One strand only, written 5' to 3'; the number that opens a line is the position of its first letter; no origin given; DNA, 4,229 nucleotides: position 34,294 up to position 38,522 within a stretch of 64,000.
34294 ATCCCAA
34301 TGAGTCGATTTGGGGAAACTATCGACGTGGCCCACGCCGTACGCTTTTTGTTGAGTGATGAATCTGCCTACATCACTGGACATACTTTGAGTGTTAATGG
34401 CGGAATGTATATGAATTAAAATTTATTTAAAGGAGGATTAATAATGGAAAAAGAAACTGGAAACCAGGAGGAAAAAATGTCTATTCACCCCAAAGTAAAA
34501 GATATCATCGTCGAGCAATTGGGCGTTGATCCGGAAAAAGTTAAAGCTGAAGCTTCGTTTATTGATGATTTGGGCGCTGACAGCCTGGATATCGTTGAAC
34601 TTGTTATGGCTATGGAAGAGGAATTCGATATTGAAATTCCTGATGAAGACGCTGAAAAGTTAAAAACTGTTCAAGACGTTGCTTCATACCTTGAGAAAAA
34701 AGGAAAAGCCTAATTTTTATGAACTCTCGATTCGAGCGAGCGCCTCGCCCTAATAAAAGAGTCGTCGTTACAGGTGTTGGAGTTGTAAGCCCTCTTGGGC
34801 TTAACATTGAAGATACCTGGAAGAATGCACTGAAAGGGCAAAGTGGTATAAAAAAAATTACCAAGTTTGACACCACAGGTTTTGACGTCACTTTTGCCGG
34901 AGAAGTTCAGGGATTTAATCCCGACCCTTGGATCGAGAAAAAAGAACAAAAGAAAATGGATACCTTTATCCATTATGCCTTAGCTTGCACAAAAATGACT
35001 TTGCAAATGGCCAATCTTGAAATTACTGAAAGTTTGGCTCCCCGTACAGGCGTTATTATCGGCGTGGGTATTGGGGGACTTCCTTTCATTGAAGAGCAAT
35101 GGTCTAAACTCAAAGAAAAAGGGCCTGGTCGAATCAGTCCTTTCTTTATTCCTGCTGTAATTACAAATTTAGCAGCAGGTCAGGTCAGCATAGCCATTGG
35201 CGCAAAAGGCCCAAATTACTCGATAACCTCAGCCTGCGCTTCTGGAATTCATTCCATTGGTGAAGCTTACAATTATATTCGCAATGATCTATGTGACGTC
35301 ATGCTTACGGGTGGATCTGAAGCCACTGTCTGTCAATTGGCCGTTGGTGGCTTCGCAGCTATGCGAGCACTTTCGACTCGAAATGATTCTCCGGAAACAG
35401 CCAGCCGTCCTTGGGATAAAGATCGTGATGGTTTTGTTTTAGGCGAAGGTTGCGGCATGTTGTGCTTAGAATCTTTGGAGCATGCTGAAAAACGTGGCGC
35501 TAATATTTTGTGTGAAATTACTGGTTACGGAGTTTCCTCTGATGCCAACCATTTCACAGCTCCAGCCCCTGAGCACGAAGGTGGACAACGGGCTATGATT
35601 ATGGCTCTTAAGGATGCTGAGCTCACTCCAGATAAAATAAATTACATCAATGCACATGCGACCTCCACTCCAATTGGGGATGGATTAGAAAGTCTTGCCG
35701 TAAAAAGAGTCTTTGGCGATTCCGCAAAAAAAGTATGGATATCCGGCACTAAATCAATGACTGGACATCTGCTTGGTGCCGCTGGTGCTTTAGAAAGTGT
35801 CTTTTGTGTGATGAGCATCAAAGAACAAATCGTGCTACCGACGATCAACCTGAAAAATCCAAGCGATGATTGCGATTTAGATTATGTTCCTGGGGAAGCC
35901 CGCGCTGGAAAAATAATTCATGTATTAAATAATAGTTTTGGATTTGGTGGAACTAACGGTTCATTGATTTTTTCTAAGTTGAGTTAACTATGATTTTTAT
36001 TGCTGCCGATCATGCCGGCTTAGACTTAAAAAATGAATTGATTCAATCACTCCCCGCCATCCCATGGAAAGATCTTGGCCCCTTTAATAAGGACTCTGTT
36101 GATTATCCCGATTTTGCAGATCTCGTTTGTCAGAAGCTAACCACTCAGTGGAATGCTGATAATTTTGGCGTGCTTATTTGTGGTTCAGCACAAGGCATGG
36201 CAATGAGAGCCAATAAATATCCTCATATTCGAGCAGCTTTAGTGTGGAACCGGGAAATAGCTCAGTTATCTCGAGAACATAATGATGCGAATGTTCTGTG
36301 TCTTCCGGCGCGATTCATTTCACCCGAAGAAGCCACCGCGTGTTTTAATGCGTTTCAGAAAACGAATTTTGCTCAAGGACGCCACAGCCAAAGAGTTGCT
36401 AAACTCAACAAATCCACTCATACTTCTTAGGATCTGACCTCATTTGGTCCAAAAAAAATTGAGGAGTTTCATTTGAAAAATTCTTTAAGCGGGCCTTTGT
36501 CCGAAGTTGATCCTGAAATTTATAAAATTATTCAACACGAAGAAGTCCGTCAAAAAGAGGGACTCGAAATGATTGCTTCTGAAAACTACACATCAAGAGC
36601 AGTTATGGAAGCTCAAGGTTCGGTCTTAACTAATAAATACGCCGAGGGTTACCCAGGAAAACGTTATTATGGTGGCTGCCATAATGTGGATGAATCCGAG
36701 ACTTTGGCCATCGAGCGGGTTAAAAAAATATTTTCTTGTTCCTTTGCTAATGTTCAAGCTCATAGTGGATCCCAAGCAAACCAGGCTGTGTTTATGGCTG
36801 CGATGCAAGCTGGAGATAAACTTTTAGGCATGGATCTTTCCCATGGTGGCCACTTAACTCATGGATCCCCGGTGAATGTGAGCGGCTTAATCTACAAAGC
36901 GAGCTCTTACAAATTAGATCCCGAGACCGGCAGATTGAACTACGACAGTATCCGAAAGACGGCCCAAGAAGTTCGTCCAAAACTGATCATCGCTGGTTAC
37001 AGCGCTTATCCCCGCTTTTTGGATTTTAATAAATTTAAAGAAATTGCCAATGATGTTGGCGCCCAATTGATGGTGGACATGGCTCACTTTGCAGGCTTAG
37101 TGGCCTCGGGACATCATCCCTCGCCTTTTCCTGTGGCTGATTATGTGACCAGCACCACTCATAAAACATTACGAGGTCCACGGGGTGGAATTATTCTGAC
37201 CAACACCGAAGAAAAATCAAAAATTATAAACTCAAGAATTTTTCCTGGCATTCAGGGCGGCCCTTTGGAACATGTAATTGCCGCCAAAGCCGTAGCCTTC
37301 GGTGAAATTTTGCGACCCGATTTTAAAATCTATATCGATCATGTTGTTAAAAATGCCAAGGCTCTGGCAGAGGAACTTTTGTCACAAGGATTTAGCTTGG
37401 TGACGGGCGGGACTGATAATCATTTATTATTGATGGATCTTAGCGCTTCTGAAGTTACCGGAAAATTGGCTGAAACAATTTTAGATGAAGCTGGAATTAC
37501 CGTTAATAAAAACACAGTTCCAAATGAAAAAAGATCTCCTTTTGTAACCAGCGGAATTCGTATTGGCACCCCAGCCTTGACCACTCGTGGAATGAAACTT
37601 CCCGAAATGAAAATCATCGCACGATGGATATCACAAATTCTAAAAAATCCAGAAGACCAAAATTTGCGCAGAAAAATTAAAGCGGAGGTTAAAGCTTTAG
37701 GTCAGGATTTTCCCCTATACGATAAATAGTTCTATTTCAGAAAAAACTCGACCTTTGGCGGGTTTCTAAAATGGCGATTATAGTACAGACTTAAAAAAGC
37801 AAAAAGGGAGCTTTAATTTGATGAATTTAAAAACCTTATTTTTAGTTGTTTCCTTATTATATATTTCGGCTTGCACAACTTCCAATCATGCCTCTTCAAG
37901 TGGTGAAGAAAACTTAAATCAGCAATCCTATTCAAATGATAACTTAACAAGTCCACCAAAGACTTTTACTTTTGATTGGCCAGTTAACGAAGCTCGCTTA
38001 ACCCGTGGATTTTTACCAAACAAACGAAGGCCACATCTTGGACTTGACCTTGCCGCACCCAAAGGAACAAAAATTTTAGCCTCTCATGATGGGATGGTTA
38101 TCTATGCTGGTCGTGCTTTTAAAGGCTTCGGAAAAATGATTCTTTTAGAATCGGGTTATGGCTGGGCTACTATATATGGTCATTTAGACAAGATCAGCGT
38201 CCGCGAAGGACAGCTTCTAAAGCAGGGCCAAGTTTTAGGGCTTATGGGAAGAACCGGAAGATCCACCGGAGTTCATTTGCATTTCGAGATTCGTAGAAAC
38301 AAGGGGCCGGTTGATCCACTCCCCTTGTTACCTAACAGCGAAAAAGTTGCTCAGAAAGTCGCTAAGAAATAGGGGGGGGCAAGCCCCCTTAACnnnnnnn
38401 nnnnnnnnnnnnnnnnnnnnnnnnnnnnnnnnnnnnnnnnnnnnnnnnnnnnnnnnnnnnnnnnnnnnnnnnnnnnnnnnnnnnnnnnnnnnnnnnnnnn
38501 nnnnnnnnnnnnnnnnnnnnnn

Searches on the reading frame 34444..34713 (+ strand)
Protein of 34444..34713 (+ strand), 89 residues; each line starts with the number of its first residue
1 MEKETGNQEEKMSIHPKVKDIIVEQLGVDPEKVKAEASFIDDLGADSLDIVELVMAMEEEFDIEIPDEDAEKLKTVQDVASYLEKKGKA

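Call 76: find_encoding_contigs(protein=window:34477-34713:+, flank=10000, max_places=10)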
Protein window:34477-34713:+ (78 aa): no gene with exactly this product is on record in the collection.

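Call 77: find_encoding_contigs(protein=window:34444-34713:+, flank=10000, max_places=10)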
Protein window:34444-34713:+ (89 aa): 13 contigs read that carry it; 9 places shown.
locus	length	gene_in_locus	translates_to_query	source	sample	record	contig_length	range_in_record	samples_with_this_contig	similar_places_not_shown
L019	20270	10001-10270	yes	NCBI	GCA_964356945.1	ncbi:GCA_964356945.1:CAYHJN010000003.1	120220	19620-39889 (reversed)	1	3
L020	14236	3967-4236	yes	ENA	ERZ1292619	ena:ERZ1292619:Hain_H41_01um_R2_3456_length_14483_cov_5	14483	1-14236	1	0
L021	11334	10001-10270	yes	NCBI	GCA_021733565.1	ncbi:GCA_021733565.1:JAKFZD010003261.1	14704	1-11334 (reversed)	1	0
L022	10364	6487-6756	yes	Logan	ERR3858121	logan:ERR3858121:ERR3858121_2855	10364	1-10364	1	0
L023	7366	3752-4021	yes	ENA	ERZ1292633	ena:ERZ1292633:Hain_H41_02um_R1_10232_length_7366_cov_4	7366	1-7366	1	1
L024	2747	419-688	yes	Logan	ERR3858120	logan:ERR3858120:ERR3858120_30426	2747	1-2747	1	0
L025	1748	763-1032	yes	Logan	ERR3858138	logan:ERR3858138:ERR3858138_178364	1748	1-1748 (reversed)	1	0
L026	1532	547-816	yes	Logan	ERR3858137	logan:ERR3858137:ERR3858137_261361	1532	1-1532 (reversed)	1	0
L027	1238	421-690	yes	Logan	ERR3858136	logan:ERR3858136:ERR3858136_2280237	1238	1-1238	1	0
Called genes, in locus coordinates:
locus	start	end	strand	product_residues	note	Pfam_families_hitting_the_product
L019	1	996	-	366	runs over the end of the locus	PF02812:ELFV_dehydrog_N, PF00208:ELFV_dehydrog, PF02826:2-Hacid_dh_C (weak), PF00208:ELFV_dehydrog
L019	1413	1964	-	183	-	-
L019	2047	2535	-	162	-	-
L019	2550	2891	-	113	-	-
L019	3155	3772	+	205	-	PF13759:2OG-FeII_Oxy_5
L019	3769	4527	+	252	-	PF03215:Rad17 (faint), PF00005:ABC_tran, PF13304:AAA_21 (faint)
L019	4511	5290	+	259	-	PF00528:BPD_transp_1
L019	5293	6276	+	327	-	PF09084:NMT1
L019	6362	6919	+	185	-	PF02620:YceD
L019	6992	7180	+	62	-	PF01783:Ribosomal_L32p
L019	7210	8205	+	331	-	PF00108:Thiolase_N (weak), PF08545:ACP_syn_III, PF08541:ACP_syn_III_C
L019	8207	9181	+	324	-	PF00698:Acyl_transf_1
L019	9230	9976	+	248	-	PF00106:adh_short, PF23441:SDR, PF01370:Epimerase (weak), PF08659:KR, PF13561:adh_short_C2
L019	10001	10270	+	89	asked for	PF23297:ACP_SdgA_C (weak), PF14573:PP-binding_2 (weak), PF00550:PP-binding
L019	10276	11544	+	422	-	PF00109:ketoacyl-synt, PF02801:Ketoacyl-synt_C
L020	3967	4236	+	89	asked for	PF23297:ACP_SdgA_C (weak), PF14573:PP-binding_2 (weak), PF00550:PP-binding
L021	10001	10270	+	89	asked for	PF23297:ACP_SdgA_C (weak), PF14573:PP-binding_2 (weak), PF00550:PP-binding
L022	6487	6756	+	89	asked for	PF23297:ACP_SdgA_C (weak), PF14573:PP-binding_2 (weak), PF00550:PP-binding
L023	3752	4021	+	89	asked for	PF23297:ACP_SdgA_C (weak), PF14573:PP-binding_2 (weak), PF00550:PP-binding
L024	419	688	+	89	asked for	PF23297:ACP_SdgA_C (weak), PF14573:PP-binding_2 (weak), PF00550:PP-binding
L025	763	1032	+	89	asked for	PF23297:ACP_SdgA_C (weak), PF14573:PP-binding_2 (weak), PF00550:PP-binding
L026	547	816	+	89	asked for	PF23297:ACP_SdgA_C (weak), PF14573:PP-binding_2 (weak), PF00550:PP-binding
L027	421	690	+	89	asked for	PF23297:ACP_SdgA_C (weak), PF14573:PP-binding_2 (weak), PF00550:PP-binding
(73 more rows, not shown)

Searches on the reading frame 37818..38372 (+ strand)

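Call 97: search_protein_families(library=pfam, proteins=[window:37818-38372:+], max_evalue=0.00001)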
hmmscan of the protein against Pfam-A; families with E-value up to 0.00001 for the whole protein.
window:37818-38372:+ (184 aa): 1 family
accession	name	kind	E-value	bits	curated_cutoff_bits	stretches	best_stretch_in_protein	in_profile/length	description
PF01551.29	Peptidase_M23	-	3.7e-33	114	28.7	1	72-167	2-96/96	Peptidase family M23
